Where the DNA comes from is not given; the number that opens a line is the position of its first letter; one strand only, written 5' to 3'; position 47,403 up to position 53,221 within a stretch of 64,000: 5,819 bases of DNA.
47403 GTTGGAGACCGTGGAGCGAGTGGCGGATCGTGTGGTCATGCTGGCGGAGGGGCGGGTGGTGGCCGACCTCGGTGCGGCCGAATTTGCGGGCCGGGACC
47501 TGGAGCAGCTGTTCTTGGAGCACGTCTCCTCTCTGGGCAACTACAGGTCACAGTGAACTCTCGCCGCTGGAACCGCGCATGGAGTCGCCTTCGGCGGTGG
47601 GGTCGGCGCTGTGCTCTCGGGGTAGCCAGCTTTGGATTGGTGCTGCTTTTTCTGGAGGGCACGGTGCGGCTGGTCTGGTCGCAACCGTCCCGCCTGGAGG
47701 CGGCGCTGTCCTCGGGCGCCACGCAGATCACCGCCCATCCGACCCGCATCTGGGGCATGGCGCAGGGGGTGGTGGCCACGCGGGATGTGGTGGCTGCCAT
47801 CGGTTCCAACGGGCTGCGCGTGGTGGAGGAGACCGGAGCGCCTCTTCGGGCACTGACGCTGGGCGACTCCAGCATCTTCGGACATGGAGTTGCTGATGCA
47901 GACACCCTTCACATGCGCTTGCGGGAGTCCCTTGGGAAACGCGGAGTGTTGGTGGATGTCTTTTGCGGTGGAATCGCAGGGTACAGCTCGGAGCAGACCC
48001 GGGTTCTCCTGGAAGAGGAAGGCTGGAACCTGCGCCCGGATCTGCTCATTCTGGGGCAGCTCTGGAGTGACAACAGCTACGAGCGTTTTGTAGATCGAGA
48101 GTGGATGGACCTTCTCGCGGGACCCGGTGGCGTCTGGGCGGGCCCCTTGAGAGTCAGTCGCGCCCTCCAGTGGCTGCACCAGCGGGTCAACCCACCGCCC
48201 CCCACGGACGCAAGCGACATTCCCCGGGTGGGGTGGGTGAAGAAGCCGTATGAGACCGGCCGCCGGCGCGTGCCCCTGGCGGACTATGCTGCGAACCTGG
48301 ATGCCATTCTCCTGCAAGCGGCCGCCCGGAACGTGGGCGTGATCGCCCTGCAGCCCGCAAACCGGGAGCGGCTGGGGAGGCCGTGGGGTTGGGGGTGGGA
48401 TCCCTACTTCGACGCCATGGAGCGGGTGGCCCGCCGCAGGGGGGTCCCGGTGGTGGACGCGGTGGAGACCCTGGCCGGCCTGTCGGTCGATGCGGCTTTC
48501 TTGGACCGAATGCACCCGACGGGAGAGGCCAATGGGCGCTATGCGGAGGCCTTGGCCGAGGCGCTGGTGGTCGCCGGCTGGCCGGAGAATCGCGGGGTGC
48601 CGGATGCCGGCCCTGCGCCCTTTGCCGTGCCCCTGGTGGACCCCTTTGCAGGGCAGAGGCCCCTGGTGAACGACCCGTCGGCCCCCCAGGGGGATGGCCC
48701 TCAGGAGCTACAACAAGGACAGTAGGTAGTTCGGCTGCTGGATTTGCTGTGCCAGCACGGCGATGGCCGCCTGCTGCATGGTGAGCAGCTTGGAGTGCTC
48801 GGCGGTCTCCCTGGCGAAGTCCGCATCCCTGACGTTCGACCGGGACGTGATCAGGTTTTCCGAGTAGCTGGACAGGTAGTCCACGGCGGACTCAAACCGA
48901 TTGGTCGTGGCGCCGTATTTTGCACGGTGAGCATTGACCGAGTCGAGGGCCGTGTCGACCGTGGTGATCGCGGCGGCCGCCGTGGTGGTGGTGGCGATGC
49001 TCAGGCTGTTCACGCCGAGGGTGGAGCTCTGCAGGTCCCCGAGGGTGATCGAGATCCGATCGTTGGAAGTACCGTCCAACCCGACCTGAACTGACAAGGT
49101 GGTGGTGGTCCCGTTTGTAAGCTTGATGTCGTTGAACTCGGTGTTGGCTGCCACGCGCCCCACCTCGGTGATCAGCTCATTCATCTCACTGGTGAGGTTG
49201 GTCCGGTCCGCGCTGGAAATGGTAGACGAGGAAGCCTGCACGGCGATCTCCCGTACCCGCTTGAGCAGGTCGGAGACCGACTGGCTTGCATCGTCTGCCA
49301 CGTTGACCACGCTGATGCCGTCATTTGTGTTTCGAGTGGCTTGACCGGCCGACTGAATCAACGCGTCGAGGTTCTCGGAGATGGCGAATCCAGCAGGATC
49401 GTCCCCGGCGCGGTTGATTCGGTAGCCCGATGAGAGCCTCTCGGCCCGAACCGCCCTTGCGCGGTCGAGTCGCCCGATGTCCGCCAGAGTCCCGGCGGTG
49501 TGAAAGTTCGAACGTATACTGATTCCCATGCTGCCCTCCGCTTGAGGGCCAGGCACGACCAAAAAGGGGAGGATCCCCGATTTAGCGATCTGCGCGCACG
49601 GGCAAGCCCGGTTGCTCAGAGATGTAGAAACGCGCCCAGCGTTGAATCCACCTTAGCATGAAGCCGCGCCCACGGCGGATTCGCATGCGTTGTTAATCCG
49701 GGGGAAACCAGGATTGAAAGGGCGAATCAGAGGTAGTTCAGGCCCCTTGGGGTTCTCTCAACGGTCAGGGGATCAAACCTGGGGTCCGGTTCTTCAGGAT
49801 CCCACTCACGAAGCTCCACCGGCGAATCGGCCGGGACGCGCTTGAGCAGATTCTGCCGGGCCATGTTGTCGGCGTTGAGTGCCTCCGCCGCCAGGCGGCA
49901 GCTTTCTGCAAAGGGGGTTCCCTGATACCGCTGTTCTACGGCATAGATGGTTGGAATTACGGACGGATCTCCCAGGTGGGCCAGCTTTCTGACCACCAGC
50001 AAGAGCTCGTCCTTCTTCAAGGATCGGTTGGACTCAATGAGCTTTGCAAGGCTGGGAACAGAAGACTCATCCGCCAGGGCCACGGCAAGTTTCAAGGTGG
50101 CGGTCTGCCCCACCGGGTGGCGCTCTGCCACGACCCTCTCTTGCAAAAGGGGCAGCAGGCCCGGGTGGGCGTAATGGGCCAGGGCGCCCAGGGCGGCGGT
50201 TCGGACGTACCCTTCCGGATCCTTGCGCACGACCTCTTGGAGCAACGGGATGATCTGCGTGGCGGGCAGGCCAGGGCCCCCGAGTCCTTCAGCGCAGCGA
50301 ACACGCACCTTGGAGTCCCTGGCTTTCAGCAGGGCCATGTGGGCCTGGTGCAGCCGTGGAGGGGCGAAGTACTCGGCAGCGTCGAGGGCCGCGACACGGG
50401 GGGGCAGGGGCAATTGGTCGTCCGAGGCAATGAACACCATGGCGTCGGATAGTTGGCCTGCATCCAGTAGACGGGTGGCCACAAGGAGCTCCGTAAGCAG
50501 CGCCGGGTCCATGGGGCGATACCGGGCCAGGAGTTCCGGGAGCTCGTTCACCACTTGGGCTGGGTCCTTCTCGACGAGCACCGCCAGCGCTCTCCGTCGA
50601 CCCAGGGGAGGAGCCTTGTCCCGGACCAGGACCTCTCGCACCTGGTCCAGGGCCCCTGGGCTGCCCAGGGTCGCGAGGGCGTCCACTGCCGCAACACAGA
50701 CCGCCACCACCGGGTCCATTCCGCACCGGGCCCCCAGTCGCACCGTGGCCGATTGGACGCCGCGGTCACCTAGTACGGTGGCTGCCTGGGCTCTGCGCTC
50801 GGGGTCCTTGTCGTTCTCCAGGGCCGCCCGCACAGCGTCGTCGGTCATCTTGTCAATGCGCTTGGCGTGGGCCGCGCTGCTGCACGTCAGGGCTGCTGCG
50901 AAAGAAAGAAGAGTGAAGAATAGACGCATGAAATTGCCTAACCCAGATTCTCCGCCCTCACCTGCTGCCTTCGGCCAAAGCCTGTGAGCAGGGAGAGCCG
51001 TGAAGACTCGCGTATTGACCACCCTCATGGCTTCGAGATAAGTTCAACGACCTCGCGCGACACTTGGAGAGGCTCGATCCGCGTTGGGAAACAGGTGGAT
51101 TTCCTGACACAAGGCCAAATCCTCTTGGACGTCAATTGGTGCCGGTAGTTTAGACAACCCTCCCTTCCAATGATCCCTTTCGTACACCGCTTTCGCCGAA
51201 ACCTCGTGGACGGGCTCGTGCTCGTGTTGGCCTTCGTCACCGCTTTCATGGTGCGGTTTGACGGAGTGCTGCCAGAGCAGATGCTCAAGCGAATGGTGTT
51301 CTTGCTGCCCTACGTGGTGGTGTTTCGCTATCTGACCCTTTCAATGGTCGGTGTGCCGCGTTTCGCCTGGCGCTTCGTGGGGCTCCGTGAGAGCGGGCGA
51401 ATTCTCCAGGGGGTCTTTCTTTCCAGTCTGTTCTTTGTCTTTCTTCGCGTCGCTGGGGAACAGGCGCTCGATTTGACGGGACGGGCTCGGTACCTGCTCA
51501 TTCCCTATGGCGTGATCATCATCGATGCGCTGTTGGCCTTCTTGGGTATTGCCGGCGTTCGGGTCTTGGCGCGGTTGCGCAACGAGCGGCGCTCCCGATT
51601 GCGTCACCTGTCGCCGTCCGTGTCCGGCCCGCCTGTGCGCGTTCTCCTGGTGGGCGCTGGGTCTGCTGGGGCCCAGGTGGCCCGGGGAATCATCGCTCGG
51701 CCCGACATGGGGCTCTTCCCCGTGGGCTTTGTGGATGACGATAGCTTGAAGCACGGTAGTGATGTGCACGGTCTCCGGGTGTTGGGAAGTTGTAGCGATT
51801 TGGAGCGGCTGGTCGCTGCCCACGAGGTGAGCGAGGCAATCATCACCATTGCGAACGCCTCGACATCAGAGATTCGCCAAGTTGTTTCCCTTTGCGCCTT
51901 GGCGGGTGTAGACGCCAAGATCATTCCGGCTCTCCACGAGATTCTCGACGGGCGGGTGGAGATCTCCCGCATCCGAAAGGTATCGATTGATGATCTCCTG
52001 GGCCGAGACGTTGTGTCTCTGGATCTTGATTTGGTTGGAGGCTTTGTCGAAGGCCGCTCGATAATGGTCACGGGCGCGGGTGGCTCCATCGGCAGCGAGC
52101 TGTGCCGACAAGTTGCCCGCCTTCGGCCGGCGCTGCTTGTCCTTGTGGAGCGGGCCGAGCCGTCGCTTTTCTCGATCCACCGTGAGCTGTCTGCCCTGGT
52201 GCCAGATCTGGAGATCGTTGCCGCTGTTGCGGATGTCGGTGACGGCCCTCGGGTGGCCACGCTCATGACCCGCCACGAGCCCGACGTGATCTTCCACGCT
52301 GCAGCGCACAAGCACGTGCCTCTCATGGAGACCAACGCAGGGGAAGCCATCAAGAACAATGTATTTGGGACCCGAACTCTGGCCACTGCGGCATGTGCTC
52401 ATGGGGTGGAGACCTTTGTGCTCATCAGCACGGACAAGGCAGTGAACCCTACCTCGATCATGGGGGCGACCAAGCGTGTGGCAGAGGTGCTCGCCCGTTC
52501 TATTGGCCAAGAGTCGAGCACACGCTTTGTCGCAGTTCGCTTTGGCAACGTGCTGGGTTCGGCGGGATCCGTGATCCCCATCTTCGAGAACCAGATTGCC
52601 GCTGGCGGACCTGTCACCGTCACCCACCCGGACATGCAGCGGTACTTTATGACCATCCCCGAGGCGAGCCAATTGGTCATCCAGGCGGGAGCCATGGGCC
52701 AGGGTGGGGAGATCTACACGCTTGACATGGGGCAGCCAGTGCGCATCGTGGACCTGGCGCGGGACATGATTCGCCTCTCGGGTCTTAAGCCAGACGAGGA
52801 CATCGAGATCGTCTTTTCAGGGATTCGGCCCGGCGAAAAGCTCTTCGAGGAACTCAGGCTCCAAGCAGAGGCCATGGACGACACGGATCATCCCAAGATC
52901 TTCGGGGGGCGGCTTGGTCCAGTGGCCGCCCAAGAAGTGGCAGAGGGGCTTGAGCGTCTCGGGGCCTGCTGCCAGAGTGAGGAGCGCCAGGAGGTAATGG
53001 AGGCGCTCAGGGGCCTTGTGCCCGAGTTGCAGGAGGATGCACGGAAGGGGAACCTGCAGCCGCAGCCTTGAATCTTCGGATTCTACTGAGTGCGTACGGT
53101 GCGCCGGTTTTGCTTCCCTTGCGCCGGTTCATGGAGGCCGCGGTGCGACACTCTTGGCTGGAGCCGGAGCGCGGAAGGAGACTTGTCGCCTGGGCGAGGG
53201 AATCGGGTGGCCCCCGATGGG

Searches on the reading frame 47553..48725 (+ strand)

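Call 44: search_protein_families(library=pfam, proteins=[window:47553-48725:+], max_evalue=0.001)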
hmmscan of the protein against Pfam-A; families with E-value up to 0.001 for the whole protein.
window:47553-48725:+ (390 aa): 1 family
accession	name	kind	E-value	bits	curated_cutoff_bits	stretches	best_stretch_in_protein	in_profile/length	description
PF13472.12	Lipase_GDSL_2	-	1.9e-06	29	32.9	0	238-325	77-174/178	GDSL-like Lipase/Acylhydrolase family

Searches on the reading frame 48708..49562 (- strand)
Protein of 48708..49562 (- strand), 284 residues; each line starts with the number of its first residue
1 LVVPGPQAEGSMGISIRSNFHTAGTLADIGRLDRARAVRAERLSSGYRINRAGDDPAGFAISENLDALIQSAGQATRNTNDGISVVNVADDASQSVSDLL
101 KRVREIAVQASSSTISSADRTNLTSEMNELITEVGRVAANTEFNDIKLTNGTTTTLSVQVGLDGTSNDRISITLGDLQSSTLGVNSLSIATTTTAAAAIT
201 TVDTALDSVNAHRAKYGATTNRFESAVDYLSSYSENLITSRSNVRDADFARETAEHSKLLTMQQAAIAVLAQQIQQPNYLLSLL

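Call 44: search_protein_families(library=pfam, proteins=[window:48708-49562:-], max_evalue=0.001)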
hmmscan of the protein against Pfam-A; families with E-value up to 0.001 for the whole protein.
window:48708-49562:- (284 aa): 2 families
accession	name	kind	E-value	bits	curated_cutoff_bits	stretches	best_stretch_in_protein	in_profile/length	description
PF00669.25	Flagellin_N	-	3.3e-29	102.2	26.6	1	34-153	19-138/139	Bacterial flagellin N-terminal helical region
PF00700.27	Flagellin_C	-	1.8e-18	67.1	23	1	200-284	2-86/86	Bacterial flagellin C-terminal helical region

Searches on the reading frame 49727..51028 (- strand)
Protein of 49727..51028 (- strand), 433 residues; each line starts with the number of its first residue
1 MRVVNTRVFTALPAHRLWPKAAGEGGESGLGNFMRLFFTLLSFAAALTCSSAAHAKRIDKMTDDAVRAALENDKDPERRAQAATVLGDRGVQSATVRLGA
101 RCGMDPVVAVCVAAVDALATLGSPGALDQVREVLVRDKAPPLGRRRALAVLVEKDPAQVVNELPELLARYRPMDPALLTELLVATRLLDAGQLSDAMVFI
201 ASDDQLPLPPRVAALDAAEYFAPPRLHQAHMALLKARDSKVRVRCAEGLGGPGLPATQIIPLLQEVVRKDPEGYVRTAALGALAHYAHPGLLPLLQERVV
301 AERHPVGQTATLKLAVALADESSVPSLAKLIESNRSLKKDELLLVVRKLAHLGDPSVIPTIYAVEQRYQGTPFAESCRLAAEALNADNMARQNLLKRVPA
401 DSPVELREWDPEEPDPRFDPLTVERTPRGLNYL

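Call 44: search_protein_families(library=pfam, proteins=[window:49727-51028:-], max_evalue=0.001)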
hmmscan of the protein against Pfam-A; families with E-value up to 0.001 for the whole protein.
window:49727-51028:- (433 aa): 2 families
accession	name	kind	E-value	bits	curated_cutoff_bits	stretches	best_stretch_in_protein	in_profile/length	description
PF13646.12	HEAT_2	-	9.7e-21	74.3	27.7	3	232-310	6-82/88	HEAT repeats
PF02985.28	HEAT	-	1.2e-06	28.6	23.5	0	259-285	1-26/31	HEAT repeat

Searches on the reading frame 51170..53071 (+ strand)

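Call 44: search_protein_families(library=pfam, proteins=[window:51170-53071:+], max_evalue=0.001)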
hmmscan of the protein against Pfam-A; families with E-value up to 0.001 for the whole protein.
window:51170-53071:+ (633 aa): 8 families
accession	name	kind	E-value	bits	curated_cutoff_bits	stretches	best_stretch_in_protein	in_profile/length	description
PF02719.21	Polysacc_synt_2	-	1.5e-115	385.8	20.2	1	298-578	1-289/293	Polysaccharide biosynthesis protein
PF01370.27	Epimerase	-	3.9e-23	82.6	20.9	1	298-516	1-237/240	NAD dependent epimerase/dehydratase family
PF04321.23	RmlD_sub_bind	-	5.7e-14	52.3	27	1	297-464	2-154/287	RmlD substrate binding domain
PF13727.12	CoA_binding_3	-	1.4e-13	51.7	25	1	73-253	16-175/175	CoA-binding domain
PF16363.11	GDP_Man_Dehyd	-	2e-10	41.1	27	1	299-422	1-130/332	GDP-mannose 4,6 dehydratase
PF01073.25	3Beta_HSD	-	1.8e-07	30.9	22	1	299-429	1-124/280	3-beta hydroxysteroid dehydrogenase/isomerase family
PF07993.18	NAD_binding_4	-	7.3e-05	22.5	20.1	0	370-427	88-142/258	Male sterility protein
PF00106.31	adh_short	-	0.00079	19.4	26.6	0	298-380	3-87/195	short chain dehydrogenase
